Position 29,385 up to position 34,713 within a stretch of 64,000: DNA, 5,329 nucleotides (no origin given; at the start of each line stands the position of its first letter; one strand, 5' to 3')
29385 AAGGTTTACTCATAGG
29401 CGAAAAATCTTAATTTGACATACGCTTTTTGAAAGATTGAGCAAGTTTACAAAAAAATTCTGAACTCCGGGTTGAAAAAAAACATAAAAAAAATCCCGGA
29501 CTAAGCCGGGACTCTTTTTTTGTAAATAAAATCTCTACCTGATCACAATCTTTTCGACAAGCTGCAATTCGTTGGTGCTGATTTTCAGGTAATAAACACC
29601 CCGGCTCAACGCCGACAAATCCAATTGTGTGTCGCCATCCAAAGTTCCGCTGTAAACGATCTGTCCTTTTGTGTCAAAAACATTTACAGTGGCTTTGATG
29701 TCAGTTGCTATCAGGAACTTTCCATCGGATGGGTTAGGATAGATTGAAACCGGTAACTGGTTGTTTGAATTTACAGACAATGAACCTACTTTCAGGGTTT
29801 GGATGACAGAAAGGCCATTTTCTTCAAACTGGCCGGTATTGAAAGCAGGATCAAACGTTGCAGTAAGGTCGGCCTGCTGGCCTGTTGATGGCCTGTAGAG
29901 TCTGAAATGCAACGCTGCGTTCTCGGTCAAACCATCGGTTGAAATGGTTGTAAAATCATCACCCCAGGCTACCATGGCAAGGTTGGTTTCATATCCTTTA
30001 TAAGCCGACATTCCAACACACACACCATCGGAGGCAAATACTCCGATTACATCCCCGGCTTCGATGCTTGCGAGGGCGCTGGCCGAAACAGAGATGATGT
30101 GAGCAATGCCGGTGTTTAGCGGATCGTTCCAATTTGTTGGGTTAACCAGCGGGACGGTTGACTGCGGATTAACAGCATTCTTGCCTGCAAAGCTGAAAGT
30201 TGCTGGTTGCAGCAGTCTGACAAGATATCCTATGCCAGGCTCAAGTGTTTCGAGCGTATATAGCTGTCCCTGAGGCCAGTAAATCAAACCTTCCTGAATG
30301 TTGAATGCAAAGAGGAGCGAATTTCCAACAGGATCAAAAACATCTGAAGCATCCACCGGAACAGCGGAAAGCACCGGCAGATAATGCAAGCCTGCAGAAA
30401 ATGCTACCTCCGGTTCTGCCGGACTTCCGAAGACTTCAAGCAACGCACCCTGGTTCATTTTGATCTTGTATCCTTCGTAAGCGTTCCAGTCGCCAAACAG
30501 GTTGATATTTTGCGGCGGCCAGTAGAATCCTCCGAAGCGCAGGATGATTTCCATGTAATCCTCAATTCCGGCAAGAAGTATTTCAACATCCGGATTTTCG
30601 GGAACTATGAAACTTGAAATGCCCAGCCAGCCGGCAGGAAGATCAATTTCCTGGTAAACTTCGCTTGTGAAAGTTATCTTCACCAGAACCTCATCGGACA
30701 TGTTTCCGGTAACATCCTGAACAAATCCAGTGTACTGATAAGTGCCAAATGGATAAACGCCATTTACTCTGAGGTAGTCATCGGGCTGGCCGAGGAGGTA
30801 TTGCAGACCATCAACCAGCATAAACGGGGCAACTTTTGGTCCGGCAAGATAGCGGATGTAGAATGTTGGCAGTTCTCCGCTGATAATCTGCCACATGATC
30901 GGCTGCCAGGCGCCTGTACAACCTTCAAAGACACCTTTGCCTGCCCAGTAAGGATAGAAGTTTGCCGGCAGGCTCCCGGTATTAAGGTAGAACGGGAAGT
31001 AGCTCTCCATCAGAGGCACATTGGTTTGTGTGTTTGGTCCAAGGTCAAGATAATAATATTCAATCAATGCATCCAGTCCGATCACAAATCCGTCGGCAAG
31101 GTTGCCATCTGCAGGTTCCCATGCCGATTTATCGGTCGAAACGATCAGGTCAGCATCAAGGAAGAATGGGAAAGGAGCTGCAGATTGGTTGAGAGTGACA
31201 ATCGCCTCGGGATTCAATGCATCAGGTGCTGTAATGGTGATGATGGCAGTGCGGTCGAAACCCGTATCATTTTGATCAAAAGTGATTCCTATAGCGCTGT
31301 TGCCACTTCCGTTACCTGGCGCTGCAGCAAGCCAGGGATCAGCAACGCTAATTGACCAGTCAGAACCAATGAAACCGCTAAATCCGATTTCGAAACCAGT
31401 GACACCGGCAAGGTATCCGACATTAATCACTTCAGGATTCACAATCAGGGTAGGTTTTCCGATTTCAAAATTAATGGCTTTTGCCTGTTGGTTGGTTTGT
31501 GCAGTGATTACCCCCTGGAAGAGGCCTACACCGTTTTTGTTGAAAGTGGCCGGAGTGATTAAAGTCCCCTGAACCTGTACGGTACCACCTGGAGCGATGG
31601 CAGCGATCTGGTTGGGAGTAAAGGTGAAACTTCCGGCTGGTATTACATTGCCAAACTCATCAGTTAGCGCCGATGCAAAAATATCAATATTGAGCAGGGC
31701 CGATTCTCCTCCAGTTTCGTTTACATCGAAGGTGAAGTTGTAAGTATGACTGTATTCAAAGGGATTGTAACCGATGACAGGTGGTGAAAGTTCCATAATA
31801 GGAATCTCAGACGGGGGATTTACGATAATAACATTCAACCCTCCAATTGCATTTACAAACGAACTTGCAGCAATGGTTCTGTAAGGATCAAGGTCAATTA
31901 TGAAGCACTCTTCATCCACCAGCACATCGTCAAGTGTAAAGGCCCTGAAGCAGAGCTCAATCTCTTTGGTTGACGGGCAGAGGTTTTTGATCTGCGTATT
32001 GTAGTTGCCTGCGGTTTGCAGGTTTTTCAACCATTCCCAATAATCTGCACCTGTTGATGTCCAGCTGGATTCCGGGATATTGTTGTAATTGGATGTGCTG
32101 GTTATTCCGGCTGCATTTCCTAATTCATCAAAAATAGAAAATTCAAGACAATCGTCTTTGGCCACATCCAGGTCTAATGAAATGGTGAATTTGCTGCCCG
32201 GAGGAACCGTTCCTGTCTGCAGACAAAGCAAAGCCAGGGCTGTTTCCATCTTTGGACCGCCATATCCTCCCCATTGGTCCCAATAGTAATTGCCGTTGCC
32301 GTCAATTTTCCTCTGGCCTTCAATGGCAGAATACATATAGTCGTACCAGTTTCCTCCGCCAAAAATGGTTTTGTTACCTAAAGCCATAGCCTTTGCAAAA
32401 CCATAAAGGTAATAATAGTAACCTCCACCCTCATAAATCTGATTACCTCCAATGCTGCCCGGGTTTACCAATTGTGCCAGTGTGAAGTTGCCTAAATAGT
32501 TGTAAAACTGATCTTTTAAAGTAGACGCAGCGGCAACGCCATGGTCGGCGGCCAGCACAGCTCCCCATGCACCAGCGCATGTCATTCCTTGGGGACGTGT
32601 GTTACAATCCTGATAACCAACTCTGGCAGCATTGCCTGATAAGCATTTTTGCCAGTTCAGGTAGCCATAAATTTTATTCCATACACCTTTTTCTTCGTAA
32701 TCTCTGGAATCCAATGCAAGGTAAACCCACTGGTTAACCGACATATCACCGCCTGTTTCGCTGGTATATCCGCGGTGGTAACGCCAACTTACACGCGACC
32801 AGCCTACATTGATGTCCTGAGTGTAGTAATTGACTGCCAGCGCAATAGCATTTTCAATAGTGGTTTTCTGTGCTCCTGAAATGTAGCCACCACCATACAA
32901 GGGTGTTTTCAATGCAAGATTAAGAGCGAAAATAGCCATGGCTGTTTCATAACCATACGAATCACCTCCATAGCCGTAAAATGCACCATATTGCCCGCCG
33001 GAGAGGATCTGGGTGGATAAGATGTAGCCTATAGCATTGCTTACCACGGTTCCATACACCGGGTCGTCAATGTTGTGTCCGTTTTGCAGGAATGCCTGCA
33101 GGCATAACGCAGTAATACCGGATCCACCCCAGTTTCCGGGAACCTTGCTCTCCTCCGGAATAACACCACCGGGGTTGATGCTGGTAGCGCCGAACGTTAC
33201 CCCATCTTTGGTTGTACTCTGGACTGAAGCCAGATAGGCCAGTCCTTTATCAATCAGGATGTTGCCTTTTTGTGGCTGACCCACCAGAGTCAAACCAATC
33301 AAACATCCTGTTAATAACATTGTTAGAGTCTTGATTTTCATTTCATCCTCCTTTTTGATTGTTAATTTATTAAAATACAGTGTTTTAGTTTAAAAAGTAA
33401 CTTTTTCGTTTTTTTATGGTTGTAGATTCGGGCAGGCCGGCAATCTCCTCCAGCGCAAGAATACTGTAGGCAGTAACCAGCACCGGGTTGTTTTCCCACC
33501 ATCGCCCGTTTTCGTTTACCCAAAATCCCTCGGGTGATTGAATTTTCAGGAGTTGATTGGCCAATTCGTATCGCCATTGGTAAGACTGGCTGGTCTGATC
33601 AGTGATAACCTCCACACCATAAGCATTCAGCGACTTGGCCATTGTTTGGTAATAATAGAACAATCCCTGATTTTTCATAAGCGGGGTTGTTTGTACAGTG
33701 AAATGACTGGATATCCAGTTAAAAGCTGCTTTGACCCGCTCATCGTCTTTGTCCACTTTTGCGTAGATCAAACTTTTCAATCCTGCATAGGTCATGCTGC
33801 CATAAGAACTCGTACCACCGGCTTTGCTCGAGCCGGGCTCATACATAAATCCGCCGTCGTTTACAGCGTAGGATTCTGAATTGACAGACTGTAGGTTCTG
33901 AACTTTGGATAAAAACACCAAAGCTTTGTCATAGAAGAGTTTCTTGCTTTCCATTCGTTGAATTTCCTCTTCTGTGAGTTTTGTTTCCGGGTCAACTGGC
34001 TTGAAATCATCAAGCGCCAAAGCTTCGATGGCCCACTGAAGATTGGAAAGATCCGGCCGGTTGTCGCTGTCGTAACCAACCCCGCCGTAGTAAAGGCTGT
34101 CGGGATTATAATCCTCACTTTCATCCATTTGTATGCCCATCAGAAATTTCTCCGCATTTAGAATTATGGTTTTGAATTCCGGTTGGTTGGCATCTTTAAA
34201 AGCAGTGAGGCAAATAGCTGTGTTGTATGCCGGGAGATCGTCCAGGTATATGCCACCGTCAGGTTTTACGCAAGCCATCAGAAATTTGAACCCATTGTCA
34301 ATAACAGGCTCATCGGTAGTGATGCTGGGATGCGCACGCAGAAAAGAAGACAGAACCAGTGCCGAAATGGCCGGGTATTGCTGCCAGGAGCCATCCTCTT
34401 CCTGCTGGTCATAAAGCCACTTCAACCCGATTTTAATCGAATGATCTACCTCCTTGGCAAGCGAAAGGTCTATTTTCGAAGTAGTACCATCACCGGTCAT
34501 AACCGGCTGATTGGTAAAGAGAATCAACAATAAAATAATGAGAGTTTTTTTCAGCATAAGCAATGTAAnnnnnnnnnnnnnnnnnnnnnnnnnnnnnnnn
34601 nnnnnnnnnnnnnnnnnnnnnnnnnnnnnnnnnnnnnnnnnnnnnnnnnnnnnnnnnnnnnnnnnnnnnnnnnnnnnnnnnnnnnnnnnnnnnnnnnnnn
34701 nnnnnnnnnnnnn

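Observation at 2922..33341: The same uncharacterised ~290-aa module sits directly upstream of the T9SS CTD in four otherwise unrelated giant proteins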

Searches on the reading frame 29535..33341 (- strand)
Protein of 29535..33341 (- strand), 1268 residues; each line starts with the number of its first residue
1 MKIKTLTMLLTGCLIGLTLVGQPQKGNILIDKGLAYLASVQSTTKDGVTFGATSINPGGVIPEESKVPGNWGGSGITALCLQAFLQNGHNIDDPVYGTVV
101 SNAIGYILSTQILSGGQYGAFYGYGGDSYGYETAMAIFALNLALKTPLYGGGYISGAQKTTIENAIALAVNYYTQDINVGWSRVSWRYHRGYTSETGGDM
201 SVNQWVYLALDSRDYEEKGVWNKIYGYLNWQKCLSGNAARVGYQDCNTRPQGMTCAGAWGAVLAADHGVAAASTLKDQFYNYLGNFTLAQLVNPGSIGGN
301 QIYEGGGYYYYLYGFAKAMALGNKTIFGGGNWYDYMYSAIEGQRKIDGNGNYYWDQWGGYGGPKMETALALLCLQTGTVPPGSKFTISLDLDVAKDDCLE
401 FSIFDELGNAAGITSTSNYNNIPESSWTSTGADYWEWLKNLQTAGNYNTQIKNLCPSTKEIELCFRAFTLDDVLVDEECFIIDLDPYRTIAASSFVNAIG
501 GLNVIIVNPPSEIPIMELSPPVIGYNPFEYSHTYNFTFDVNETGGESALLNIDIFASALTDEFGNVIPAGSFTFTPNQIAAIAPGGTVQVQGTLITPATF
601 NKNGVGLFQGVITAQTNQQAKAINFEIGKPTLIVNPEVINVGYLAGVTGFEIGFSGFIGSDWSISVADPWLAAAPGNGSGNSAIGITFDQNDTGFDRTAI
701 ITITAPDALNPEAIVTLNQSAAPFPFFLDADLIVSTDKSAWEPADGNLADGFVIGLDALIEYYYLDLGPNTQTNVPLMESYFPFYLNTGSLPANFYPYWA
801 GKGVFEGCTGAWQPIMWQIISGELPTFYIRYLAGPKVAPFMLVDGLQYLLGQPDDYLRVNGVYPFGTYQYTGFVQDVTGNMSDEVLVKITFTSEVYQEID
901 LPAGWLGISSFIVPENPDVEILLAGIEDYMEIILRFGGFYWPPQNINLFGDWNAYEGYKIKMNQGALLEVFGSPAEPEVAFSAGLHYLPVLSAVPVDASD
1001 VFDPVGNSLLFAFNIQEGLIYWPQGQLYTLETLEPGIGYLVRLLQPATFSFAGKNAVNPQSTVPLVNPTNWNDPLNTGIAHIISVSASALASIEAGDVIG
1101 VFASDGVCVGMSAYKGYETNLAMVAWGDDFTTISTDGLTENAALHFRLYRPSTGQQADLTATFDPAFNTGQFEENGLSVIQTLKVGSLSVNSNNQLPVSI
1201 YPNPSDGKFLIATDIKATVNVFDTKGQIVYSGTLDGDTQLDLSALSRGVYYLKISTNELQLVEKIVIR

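Call 4: search_protein_families(library=pfam, proteins=[window:29535-33341:-], max_evalue=0.01)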
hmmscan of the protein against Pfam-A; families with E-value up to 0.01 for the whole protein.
window:29535-33341:- (1268 aa): 3 families
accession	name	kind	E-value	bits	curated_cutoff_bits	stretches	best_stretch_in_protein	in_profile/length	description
PF18962.6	Por_Secre_tail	-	2.1e-13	50.8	27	1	1200-1267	1-75/75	Secretion system C-terminal sorting domain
PF13004.13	BACON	-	7.8e-08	32.6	25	1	661-719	2-60/61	Putative binding domain, N-terminal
PF11589.14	DUF3244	-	0.002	18.5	25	1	1215-1261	40-90/96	Domain of unknown function (DUF3244)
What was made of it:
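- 29538..29744 (-): D type A CTD (aa 1200-1268). PF18962 scores 2.1e-13 (call 4).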

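Call 8: search_protein_families(library=ncbifam, proteins=[window:29535-33341:-], max_evalue=0.1)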
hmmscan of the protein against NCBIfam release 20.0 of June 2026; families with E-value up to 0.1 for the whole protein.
window:29535-33341:- (1268 aa): 5 families
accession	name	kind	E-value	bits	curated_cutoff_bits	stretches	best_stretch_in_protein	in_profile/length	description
TIGR04183.1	Por_Secre_tail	domain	5.4e-14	51.9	23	1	1200-1268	1-72/72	T9SS type A sorting domain-containing protein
NF038113.1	T9SSA_dep_M36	equivalog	3.6e-09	35.4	885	1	1186-1268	781-869/869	T9SS-dependent M36 family metallopeptidase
NF052644.1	T9SS_DNase_Rie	equivalog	1.2e-05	24.8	260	1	1186-1266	170-249/251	T9SS-dependent surface endonuclease, AS87_RS02955 family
NF050177.1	TapA_OM_Porphy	equivalog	1.5e-05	23.9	500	1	1198-1267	471-543/544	TapA/TapC family T9SS-dependent outer membrane protein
NF033708.1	T9SS_Cterm_ChiA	domain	0.0058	16.5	40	1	1218-1266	3-53/55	T9SS sorting signal type C domain-containing protein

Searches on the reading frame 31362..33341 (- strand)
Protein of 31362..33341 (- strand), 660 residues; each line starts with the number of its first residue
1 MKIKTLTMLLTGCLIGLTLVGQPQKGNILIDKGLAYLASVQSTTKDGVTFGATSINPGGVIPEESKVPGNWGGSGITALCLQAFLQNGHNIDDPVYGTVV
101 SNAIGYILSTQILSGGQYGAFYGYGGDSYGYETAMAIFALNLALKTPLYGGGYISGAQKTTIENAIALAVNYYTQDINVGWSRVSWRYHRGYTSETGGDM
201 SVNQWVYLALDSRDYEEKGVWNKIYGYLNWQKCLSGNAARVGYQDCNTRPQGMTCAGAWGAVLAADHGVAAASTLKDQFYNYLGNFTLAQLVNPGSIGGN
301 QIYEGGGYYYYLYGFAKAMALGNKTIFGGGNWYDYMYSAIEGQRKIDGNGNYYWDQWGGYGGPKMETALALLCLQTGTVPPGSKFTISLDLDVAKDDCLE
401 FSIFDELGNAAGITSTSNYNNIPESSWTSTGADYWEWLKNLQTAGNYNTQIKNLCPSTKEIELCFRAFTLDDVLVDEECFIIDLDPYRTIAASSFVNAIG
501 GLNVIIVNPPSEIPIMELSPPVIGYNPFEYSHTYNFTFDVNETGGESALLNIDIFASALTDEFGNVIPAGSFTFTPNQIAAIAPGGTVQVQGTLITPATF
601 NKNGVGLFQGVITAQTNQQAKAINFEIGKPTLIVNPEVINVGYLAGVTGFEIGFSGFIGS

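Call 67: search_solved_structures(query=window:31362-33341:-, max_evalue=1)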
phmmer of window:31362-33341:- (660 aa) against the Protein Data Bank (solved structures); distinct sequences matched with E-value up to 1: 0.

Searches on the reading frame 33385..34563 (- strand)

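Call 22: search_protein_families(library=pfam, proteins=[window:33385-34563:-], max_evalue=0.001)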
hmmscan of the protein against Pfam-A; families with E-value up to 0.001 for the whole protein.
window:33385-34563:- (392 aa): 1 family
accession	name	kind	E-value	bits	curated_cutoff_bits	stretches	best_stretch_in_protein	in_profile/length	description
PF13243.12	SQHop_cyclase_C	-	2.4e-06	27.3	26.1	0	40-62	264-286/319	Squalene-hopene cyclase C-terminal domain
